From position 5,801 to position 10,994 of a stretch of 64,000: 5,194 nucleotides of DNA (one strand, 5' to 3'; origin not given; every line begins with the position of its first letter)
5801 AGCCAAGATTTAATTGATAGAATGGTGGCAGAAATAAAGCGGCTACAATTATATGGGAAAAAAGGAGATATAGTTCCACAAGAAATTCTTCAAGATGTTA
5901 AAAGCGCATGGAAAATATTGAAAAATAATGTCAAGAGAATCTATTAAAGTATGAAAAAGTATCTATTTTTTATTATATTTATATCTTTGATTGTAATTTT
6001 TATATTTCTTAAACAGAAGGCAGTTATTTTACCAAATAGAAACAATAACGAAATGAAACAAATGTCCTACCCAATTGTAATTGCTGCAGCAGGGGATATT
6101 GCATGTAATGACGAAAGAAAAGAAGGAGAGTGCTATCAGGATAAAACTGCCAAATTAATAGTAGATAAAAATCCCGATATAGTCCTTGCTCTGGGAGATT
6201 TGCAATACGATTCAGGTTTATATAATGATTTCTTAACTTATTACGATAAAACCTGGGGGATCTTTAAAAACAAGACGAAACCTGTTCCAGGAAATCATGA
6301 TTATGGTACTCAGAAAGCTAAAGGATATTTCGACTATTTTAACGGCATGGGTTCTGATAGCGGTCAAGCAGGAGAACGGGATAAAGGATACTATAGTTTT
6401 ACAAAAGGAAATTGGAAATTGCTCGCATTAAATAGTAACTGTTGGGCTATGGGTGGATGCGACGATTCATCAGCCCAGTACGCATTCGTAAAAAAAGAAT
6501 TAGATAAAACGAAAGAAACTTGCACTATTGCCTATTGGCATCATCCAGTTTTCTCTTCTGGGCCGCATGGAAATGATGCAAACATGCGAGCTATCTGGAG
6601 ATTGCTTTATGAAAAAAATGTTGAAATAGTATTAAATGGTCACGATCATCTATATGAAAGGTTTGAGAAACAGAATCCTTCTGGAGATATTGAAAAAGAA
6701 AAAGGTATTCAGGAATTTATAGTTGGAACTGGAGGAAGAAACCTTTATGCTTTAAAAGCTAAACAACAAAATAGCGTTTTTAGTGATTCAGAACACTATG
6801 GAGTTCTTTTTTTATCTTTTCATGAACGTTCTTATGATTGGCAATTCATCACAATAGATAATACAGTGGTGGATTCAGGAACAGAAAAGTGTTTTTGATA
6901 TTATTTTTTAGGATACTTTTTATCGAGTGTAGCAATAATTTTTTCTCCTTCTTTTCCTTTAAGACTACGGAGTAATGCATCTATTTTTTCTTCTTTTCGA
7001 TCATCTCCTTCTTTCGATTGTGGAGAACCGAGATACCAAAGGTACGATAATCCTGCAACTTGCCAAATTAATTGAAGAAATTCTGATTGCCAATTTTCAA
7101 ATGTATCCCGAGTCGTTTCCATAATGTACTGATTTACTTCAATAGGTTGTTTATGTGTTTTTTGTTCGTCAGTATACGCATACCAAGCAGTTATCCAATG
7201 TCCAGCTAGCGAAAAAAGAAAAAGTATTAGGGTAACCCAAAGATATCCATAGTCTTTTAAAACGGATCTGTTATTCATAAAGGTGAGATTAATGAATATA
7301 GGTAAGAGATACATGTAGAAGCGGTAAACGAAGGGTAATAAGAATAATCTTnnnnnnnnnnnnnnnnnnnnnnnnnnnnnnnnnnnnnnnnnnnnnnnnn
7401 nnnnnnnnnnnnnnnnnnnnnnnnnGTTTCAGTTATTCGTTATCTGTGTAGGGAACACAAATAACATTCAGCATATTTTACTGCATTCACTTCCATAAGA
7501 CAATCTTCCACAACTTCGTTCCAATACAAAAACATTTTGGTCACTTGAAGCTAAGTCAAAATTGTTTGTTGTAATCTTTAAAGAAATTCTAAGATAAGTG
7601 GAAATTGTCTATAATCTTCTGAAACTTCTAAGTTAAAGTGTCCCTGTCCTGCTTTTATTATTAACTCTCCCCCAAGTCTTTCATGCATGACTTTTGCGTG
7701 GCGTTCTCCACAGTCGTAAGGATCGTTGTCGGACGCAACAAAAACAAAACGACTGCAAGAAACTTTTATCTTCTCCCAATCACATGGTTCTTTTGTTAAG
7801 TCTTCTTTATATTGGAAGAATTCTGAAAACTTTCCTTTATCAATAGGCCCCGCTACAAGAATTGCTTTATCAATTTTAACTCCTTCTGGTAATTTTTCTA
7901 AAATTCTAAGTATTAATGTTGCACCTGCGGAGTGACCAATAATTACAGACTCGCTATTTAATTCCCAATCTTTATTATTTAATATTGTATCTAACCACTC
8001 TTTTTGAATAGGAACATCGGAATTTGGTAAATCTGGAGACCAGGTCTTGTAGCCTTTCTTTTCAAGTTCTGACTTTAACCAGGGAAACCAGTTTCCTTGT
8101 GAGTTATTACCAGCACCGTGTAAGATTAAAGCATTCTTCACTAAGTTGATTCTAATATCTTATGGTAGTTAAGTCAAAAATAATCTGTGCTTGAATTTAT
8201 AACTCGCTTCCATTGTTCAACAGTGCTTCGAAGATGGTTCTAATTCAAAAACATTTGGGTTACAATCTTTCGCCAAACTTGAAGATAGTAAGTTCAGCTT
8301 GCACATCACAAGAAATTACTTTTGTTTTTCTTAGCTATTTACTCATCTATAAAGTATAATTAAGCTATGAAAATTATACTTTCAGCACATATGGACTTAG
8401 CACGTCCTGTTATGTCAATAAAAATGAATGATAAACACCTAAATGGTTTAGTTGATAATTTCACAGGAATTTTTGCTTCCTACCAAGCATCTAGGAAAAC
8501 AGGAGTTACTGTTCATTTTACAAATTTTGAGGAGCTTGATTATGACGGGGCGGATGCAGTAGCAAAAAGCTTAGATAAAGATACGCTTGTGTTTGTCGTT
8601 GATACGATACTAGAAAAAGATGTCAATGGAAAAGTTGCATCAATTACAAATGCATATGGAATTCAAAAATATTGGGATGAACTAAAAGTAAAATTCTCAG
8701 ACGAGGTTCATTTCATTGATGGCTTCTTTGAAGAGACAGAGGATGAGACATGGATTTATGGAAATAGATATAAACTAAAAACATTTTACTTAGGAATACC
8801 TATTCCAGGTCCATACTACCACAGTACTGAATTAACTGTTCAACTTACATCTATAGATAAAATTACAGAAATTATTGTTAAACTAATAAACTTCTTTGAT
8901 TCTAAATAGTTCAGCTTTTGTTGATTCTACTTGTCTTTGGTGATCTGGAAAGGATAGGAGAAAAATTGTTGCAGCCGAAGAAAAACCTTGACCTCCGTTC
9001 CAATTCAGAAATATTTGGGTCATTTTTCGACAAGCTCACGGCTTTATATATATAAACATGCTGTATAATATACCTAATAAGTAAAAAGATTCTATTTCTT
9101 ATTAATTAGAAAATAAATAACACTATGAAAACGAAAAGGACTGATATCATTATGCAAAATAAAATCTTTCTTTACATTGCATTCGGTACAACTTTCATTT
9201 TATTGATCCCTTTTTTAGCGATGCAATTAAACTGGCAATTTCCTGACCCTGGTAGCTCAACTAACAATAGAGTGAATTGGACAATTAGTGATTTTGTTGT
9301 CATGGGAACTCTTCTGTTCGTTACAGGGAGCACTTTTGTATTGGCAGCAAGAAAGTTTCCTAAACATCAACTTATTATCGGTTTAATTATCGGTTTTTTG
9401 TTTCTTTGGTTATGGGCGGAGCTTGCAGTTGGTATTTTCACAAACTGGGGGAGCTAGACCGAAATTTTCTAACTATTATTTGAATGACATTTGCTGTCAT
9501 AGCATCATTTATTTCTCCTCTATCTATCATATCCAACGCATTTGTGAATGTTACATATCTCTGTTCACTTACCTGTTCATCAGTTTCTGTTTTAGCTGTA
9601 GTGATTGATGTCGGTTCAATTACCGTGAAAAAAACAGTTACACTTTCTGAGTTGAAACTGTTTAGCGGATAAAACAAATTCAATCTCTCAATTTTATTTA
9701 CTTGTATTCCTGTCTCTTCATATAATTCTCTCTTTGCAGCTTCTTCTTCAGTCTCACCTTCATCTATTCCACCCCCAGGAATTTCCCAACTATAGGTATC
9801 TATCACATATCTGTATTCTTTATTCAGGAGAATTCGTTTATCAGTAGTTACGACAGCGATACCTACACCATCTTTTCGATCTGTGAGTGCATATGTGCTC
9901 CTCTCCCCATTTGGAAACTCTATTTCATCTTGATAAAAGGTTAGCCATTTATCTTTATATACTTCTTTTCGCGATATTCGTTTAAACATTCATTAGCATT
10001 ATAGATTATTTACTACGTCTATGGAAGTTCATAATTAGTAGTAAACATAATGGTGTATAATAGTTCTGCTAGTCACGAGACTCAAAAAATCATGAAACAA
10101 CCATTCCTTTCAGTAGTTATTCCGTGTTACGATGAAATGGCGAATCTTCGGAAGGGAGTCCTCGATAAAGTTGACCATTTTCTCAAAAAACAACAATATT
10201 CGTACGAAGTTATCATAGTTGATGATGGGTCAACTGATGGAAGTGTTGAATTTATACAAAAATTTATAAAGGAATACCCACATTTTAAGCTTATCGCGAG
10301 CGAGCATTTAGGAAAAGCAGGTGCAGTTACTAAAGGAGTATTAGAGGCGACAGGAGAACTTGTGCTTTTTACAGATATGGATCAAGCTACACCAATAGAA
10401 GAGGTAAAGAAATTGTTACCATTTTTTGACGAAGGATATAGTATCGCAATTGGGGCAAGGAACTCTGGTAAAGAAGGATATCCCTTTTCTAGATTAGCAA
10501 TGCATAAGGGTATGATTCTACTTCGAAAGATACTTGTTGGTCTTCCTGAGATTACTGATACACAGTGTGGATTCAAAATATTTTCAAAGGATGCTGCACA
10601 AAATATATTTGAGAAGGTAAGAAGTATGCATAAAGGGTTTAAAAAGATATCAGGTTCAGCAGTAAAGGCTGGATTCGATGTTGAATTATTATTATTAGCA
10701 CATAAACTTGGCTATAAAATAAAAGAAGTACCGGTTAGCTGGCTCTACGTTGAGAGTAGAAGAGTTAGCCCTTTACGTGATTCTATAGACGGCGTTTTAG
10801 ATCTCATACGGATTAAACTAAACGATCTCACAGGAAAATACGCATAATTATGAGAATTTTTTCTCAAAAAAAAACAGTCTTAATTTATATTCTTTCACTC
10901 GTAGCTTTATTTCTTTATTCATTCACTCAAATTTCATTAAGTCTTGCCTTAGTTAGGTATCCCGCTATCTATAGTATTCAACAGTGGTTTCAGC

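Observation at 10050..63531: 53-kb glycosylation super-locus with about 24 GT-C-fold membrane glycosyltransferase paralogs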

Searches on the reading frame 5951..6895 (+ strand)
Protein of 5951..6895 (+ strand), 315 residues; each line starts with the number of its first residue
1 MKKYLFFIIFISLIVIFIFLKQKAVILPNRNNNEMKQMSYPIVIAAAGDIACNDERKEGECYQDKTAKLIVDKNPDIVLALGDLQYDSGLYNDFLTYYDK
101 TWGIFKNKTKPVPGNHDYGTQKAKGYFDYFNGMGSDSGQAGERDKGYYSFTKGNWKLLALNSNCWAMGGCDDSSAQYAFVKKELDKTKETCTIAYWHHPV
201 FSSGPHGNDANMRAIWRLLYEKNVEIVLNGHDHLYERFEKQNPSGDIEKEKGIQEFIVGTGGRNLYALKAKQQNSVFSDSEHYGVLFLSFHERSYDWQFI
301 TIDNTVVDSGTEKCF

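Call 7: search_protein_families(library=pfam, proteins=[window:5951-6895:+], max_evalue=0.01)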
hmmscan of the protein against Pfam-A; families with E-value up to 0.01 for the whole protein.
window:5951-6895:+ (315 aa): 1 family
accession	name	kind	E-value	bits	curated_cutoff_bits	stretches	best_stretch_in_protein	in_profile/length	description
PF00149.33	Metallophos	-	3.5e-14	54.1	21.5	1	44-234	3-190/191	Calcineurin-like phosphoesterase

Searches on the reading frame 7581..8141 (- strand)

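Call 7: search_protein_families(library=pfam, proteins=[window:7581-8141:-], max_evalue=0.01)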
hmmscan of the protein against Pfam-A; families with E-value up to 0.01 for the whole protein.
window:7581-8141:- (187 aa): 4 families
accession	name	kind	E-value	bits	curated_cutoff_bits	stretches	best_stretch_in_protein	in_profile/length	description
PF06821.19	Ser_hydrolase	-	1.1e-18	68.1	22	1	5-185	2-168/172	Serine hydrolase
PF12697.13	Abhydrolase_6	-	2.7e-07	31.9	26.3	1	5-101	2-97/217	Alpha/beta hydrolase family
PF00561.26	Abhydrolase_1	-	3.2e-06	27.4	25.8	1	5-98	4-102/245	alpha/beta hydrolase fold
PF10230.15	LIDHydrolase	-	0.0028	17.9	27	1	45-100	67-120/262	Lipid-droplet associated hydrolase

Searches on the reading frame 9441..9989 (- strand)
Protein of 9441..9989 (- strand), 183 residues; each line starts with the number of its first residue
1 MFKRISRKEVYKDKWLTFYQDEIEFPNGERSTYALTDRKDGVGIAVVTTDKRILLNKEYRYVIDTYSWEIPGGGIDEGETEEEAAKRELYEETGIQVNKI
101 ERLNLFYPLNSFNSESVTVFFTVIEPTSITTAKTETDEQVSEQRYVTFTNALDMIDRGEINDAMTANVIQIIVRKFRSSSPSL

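Call 7: search_protein_families(library=pfam, proteins=[window:9441-9989:-], max_evalue=0.01)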
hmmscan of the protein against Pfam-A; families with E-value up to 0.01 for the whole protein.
window:9441-9989:- (183 aa): 2 families
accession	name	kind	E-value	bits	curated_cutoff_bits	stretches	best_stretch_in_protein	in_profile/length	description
PF00293.34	NUDIX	-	3e-19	69.8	21.1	1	38-151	2-118/134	NUDIX domain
PF14815.12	NUDIX_4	-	0.0044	17.2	35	1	48-111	6-67/113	NUDIX domain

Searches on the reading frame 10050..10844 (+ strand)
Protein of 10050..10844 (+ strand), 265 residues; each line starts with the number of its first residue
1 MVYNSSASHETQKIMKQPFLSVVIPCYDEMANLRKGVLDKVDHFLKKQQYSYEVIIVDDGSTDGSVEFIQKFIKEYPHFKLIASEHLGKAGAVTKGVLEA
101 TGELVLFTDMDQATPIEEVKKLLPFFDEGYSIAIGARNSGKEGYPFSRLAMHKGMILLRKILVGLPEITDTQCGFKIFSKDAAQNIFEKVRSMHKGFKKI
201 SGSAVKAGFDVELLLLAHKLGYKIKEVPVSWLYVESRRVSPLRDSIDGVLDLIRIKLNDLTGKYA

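Call 3: search_protein_families(library=pfam, proteins=[window:10050-10844:+], max_evalue=0.01)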
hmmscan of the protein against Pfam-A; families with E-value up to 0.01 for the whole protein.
window:10050-10844:+ (265 aa): 3 families
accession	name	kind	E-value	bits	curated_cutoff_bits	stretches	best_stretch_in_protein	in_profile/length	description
PF00535.33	Glycos_transf_2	-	7.3e-29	101.3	23.3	1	21-187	1-168/168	Glycosyl transferase family 2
PF10111.15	Glyco_tranf_2_2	-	1.8e-07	31.4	27.3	1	21-123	1-103/276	Glycosyltransferase like family 2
PF13641.12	Glyco_tranf_2_3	-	1.3e-06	29.1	27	1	18-133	2-119/230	Glycosyltransferase like family 2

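Call 48: search_protein_families(library=ncbifam, proteins=[window:10050-10844:+], max_evalue=0.001)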
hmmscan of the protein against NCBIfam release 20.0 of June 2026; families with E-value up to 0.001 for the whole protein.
window:10050-10844:+ (265 aa): 22 families
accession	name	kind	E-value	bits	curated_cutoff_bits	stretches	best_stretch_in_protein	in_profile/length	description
NF047588.1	GlcsyltransPgfSStrep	equivalog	5.5e-18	65.2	500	1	20-187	3-168/308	glycosyltransferase PgfS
NF007482.0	PRK10073.1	equivalog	7.3e-18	64.6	423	1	16-115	4-99/334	glycosyltransferase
NF041875.1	EPS_EpsD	equivalog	3.7e-17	62.7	370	1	20-123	1-101/325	exopolysaccharide biosynthesis glycosyltransferase EpsD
TIGR03937.1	PgaC_IcaA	equivalog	1.3e-16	60.5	422.3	1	8-112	35-136/407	poly-beta-1,6-N-acetyl-D-glucosamine synthase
NF007986.1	PRK10714.1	equivalog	2.9e-14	52.8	529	1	20-152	8-140/316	undecaprenyl-phosphate 4-deoxy-4-formamido-L-arabinose transferase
NF038302.1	EPS_HpsE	equivalog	1.8e-12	46.9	300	1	20-126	3-111/307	hormogonium polysaccharide biosynthesis glycosyltransferase HpsE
TIGR04283.1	glyco_like_mftF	equivalog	1.3e-11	44.5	182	1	20-126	1-97/221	TIGR04283 family arsenosugar biosynthesis glycosyltransferase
NF050050.1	ProtGlycPglI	equivalog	7.2e-11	42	500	1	18-136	2-118/306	GalNAc(5)-diNAcBac-PP-undecaprenol beta-1,3-glucosyltransferase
NF041391.1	DPhHxTase_Halo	equivalog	3.8e-10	39.1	375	1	27-231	4-183/213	dolichyl-phosphate hexose transferase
NF047683.1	TeichurnBiosyTuaG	equivalog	7.8e-09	35.5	400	1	15-128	3-113/252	teichuronic acid biosynthesis protein TuaG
TIGR04242.1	nodulat_NodC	equivalog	1e-08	34.6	550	1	4-123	34-153/395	chitooligosaccharide synthase NodC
TIGR03111.1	glyc2_xrt_Gpos1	hypoth_equivalog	1.5e-08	33.9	363.95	1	7-132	38-162/439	TIGR03111 family XrtG-associated glycosyltransferase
TIGR03965.1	mycofact_glyco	equivalog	1.9e-08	33.6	280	1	16-135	72-188/467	mycofactocin biosynthesis glycosyltransferase MftF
TIGR04182.1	glyco_TIGR04182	equivalog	3e-08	33.4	325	1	21-252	3-214/293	S-layer glycoprotein N-glycosyltransferase AglJ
NF010496.0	PRK13915.1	equivalog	1.1e-07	31.3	262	1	16-115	29-130/307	glucosyl-3-phosphoglycerate synthase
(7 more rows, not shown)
